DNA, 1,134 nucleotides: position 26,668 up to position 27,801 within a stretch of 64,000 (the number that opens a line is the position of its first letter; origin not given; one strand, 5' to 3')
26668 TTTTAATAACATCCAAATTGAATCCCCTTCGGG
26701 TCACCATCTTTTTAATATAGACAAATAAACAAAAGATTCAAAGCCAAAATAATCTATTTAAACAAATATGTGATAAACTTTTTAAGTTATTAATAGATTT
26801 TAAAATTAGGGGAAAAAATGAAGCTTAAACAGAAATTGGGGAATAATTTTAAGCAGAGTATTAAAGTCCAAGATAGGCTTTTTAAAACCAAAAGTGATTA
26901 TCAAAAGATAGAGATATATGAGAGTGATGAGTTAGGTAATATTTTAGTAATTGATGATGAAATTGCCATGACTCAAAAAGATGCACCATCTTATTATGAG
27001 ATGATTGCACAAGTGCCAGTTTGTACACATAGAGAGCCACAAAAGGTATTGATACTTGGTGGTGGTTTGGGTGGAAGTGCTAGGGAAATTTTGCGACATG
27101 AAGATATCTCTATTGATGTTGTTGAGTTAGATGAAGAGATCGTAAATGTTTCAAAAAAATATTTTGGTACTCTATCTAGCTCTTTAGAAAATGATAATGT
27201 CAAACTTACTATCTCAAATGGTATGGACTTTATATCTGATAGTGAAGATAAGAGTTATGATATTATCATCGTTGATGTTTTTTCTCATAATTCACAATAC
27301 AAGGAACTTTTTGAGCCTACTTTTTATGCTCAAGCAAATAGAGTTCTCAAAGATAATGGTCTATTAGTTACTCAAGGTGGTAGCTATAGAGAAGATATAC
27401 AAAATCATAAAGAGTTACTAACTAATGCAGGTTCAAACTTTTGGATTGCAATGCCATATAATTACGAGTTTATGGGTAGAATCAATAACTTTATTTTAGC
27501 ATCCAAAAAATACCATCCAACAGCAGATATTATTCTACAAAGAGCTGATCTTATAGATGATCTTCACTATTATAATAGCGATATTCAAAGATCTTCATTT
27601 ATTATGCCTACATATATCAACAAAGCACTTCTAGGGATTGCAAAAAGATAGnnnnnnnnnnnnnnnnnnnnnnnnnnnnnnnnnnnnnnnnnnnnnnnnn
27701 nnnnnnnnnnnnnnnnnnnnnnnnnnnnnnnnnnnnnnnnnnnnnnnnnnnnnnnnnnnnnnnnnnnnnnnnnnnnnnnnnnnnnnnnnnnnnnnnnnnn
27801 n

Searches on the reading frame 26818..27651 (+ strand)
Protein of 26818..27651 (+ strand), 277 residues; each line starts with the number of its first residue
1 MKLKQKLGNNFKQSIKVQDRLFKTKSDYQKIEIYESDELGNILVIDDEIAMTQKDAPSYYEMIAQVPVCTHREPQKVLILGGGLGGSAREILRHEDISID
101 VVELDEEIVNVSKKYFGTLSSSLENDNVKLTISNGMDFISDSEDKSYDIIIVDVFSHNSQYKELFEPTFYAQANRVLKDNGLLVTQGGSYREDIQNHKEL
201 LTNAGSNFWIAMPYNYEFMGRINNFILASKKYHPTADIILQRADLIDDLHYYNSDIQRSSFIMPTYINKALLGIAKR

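Call 8: search_protein_families(library=pfam, proteins=[window:26818-27651:+], max_evalue=0.01)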
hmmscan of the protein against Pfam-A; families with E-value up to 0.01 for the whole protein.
window:26818-27651:+ (277 aa): 7 families
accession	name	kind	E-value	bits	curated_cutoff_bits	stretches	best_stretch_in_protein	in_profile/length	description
PF01564.23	Spermine_synth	-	1e-38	133.2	22.9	1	58-231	3-179/186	Spermine/spermidine synthase domain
PF17284.7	Spermine_synt_N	-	8e-12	45.3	22.1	1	9-52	9-52/53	Spermidine synthase tetramerisation domain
PF05891.18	Methyltransf_PK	-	0.00059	19.9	27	1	70-187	52-161/218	AdoMet dependent proline di-methyltransferase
PF13649.12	Methyltransf_25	-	0.00072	20.6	27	1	77-181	1-97/97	Methyltransferase domain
PF05175.20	MTS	-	0.0013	18.9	23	1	73-184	31-137/170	Methyltransferase small domain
PF13847.12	Methyltransf_31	-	0.0018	18.4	27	1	101-189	33-113/145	Methyltransferase domain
PF05430.17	Methyltransf_30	-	0.0068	16.8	22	0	119-185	24-88/124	S-adenosyl-L-methionine-dependent methyltransferase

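Call 10: find_related_loci(query=window:26818-27651:+, collection=genome_contigs, flank=10000)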
Query window:26818-27651:+ (277 aa) in genome_contigs; peptide patterns used: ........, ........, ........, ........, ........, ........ (x = any residue, [..] = any of these).
104 stretches matched a pattern; 5 encode a relative of the query (tblastn E <= 1e-3); 5 distinct loci.
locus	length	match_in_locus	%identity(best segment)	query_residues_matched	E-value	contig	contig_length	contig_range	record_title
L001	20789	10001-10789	36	19-271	9e-50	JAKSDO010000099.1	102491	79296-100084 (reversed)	MAG: Cytophagales bacterium isolate MAG.91 k141_3894129, whole genome shotgun sequence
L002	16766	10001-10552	37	5-189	4e-37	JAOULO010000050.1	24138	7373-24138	MAG: Gammaproteobacteria bacterium isolate 8_1_Jan_SF_Bin82 8_1_Jan_SF_Bin82_scaffold_838_c1, whole genome shotgun seque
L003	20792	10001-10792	31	19-271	4e-37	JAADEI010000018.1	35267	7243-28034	MAG: Chlorobiota bacterium isolate L_MetaBat.200 contig-127_741, whole genome shotgun sequence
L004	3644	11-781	31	20-271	1e-35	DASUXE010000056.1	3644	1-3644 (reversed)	MAG TPA_asm: Gammaproteobacteria bacterium isolate SMAG_U1861 k141_1161986, whole genome shotgun sequence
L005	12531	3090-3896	29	14-277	6e-34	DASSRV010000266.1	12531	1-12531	MAG TPA_asm: Gammaproteobacteria bacterium isolate SMAG_U498 k141_41005, whole genome shotgun sequence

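Call 12: find_encoding_contigs(protein=window:26818-27651:+, flank=10000, max_places=10)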
Protein window:26818-27651:+ (277 aa): 3 contigs read that carry it; 2 places shown.
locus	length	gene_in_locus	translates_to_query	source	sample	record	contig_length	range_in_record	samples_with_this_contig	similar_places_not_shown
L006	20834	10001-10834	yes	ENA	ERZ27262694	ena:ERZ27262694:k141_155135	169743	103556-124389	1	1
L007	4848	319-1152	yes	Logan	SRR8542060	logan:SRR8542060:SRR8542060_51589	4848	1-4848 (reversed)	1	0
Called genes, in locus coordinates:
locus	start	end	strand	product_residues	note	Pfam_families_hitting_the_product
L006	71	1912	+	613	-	PF07715:Plug, PF00593:TonB_dep_Rec_b-barrel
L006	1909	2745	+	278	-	PF01497:Peripla_BP_2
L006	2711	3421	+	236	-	PF02463:SMC_N (faint), PF00005:ABC_tran, PF13304:AAA_21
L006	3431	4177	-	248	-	PF06977:SdiA-regulated, PF13360:PQQ_2 (faint), PF13449:Phytase-like (faint)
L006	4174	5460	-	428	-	PF16868:NMT1_3, PF09084:NMT1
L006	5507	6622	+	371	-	PF00278:Orn_DAP_Arg_deC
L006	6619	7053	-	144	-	PF11220:DUF3015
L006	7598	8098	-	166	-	-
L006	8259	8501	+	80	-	-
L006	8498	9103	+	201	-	PF02661:Fic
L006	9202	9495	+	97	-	PF04221:RelB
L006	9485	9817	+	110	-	PF05016:ParE_toxin (weak), PF06296:RelE (weak)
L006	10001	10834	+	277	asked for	PF17284:Spermine_synt_N, PF01564:Spermine_synth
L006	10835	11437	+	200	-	PF01121:CoaE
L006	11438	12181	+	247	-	PF03883:H2O2_YaaD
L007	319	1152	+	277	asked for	PF17284:Spermine_synt_N, PF01564:Spermine_synth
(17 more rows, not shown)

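Call 15: find_homologous_proteins(query=window:26818-27651:+, max_evalue=1e-40)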
Query window:26818-27651:+ (277 aa): 78 proteins with E <= 1e-40 among 1167 candidates.
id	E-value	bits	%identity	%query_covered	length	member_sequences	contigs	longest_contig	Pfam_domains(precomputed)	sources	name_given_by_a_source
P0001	8.7e-179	611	100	100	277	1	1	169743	PF17284.8,PF01564.24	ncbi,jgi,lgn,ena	-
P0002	4.3e-178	608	100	100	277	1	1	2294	PF17284.8,PF01564.24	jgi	jgi:spermidine synthase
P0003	9.7e-162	555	90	100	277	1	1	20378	PF17284.8,PF01564.24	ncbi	-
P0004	2.3e-155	534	86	100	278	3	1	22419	PF17284.8,PF01564.24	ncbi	-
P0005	1.2e-151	522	84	100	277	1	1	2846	PF17284.8,PF01564.24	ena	-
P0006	2.5e-148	511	82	100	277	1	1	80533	PF17284.8,PF01564.24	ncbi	-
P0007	6.4e-101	356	61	96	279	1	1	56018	PF17284.8,PF01564.24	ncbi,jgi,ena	-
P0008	3.7e-100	353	62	96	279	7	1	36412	PF17284.8,PF01564.24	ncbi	-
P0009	3.6e-99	350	60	96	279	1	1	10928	PF17284.8,PF01564.24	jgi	-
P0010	4.7e-98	346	56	100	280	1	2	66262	PF17284.8,PF01564.24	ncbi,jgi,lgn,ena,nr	ncbi:MAG: spermidine synthase [Campylobacteraceae bacterium 4484_4]|nr:MAG: spermidine synthase [Cam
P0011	7.6e-98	345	59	96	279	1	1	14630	PF17284.8,PF01564.24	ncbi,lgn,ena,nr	ncbi:MAG: polyamine aminopropyltransferase [Epsilonproteobacteria bacterium]|nr:polyamine aminopropy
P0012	1.5e-97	345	57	96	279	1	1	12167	PF17284.8,PF01564.24,PF08242.19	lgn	-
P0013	1.5e-97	344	59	96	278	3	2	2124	PF17284.8,PF01564.24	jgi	jgi:spermidine synthase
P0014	2.5e-97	344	60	96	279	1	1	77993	PF17284.8,PF01564.24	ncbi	-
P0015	2.8e-97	344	59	96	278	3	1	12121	PF17284.8,PF01564.24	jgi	jgi:spermidine synthase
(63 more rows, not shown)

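Call 16: find_encoding_contigs(protein=P0003, flank=10000, max_places=4)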
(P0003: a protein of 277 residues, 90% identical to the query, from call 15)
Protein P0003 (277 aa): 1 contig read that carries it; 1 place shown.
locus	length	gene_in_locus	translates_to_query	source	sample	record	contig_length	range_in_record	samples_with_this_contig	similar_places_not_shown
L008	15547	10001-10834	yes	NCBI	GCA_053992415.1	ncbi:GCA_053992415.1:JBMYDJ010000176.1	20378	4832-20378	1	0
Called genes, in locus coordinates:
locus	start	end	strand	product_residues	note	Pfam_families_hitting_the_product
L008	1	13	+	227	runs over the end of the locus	PF26303:UPF0323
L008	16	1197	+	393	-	PF03738:GSP_synth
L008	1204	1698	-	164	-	PF14343:PrcB_C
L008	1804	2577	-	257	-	PF02873:MurB_C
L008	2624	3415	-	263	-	PF00801:PKD (weak), PF18911:PKD_4, PF22352:K319L-like_PKD, PF00581:Rhodanese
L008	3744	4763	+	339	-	PF07690:MFS_1, PF12832:MFS_1_like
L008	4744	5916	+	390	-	PF00596:Aldolase_II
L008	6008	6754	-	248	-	PF06977:SdiA-regulated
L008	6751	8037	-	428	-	PF16868:NMT1_3, PF09084:NMT1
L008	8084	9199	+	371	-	PF00278:Orn_DAP_Arg_deC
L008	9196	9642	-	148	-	PF11220:DUF3015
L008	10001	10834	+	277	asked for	PF17284:Spermine_synt_N, PF01564:Spermine_synth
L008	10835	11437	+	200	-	PF01121:CoaE, PF13238:AAA_18 (faint)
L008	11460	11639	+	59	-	PF01339:CheB_methylest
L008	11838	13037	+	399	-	PF13360:PQQ_2 (faint), PF25293:Beta-prop_EMC1_N (faint)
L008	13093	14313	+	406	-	PF00155:Aminotran_1_2 (weak), PF01041:DegT_DnrJ_EryC1, PF01053:Cys_Met_Meta_PP (weak), PF01212:Beta_elim_lyase (weak)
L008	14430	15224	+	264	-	PF03734:YkuD (weak)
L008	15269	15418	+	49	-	-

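Call 17: find_encoding_contigs(protein=P0004, flank=10000, max_places=4)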
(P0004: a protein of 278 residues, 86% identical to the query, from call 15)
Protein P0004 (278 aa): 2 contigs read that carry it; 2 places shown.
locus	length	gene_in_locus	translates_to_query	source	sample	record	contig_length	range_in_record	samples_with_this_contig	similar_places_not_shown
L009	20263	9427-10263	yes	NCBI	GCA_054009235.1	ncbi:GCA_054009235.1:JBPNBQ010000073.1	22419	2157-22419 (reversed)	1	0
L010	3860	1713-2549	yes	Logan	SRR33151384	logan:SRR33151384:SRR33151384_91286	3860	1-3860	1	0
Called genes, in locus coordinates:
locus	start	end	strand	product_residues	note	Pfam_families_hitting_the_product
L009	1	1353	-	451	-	?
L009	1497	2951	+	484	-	PF00654:Voltage_CLC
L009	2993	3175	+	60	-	PF11127:YgaP-like_TM (weak)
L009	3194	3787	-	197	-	PF01134:GIDA (faint), PF07992:Pyr_redox_2, PF13738:Pyr_redox_3 (faint)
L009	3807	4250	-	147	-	PF05433:Rick_17kDa_Anti (weak)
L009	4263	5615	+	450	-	PF20903:SPL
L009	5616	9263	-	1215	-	PF00072:Response_reg (weak), PF11849:DUF3369, PF01966:HD, PF13487:HD_5, PF08495:FIST, PF10442:FIST_C, PF02518:HATPase_c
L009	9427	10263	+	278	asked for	PF17284:Spermine_synt_N, PF01564:Spermine_synth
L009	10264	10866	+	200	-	PF01121:CoaE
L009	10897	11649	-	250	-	-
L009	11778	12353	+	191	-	PF01227:GTP_cyclohydroI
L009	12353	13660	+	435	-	PF00006:ATP-synt_ab, PF18269:T3SS_ATPase_C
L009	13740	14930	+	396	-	PF00266:Aminotran_5, PF00282:Pyridoxal_deC (faint), PF01041:DegT_DnrJ_EryC1, PF01212:Beta_elim_lyase (weak)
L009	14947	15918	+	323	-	PF01592:NifU_N, PF04324:Fer2_BFD, PF01106:NifU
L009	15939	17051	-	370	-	-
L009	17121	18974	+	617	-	PF25448:DUF7897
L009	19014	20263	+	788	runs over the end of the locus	PF24323:DUF7494, PF09976:TPR_21 (weak), PF13174:TPR_6 (faint), PF13181:TPR_8 (faint), PF13428:TPR_14 (faint)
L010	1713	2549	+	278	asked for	PF17284:Spermine_synt_N, PF01564:Spermine_synth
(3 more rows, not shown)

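Call 18: find_encoding_contigs(protein=P0006, flank=10000, max_places=4)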
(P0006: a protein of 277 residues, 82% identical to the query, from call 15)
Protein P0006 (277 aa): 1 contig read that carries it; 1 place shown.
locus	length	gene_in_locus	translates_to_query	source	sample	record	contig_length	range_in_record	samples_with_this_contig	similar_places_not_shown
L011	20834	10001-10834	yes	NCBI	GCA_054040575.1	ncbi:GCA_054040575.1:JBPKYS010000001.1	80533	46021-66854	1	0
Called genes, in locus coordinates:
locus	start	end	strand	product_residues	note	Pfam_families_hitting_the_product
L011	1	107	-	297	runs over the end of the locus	PF00561:Abhydrolase_1, PF12146:Hydrolase_4, PF12697:Abhydrolase_6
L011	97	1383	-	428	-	PF01546:Peptidase_M20 (weak)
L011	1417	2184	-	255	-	-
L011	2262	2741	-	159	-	PF02075:RuvC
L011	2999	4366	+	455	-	PF11638:DnaA_N, PF00308:Bac_DnaA, PF01695:IstB_IS21, PF08299:Bac_DnaA_C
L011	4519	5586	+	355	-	PF00712:DNA_pol3_beta, PF02767:DNA_pol3_beta_2, PF02768:DNA_pol3_beta_3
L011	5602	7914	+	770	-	PF02518:HATPase_c, PF00204:DNA_gyraseB, PF01751:Toprim, PF21249:GyrB_hook (weak), PF00986:DNA_gyraseB_C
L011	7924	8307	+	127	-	PF14489:QueF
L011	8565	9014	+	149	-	-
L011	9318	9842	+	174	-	-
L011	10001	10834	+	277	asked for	PF17284:Spermine_synt_N, PF01564:Spermine_synth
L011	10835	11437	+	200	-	PF01121:CoaE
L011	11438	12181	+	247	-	PF03883:H2O2_YaaD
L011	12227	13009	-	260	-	PF04391:DUF533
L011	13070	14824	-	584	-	-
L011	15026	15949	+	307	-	PF01731:Arylesterase (faint)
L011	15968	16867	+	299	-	PF00849:PseudoU_synth_2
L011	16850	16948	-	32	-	-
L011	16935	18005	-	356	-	PF21016:RlmN_N, PF04055:Radical_SAM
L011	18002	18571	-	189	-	PF01048:PNP_UDP_1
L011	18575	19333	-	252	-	PF00977:His_biosynth, PF02581:TMP-TENI (faint), PF05690:ThiG (faint), PF01207:Dus (weak), PF04309:G3P_antiterm (faint), PF03060:NMO (weak)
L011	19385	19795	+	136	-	PF02810:SEC-C, PF17775:YchJ_M-like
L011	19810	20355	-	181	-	-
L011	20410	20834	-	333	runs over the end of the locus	PF04371:PAD_porph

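Call 47: find_encoding_contigs(protein=P0005, flank=5000, max_places=3)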
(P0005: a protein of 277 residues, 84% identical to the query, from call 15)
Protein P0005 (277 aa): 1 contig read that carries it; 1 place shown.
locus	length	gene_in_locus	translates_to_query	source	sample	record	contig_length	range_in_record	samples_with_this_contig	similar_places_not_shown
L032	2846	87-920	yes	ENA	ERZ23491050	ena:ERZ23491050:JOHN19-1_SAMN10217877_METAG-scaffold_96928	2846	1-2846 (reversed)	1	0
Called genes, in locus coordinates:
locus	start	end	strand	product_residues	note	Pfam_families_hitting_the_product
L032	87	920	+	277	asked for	PF17284:Spermine_synt_N, PF01564:Spermine_synth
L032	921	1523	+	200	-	PF01121:CoaE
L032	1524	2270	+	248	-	PF03883:H2O2_YaaD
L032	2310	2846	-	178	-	?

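Call 72: list_cluster_members(proteins=[P0001, P0003, P0004, P0006])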
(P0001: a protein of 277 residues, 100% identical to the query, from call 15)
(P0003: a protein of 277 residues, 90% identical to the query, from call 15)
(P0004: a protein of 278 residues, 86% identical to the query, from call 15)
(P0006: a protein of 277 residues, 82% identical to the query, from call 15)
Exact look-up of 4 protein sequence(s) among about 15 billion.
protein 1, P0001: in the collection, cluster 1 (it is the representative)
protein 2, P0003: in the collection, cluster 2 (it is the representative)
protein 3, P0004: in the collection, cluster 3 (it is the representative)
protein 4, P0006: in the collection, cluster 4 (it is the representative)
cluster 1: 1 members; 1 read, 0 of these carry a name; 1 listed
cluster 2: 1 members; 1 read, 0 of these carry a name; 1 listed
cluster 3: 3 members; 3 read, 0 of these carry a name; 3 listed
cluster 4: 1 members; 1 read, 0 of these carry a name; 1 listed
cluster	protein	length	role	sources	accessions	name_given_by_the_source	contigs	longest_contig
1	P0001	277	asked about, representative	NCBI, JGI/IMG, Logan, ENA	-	-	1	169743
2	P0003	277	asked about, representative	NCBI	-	-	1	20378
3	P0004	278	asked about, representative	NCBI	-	-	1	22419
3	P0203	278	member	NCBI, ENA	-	-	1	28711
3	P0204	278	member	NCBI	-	-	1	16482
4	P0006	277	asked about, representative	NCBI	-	-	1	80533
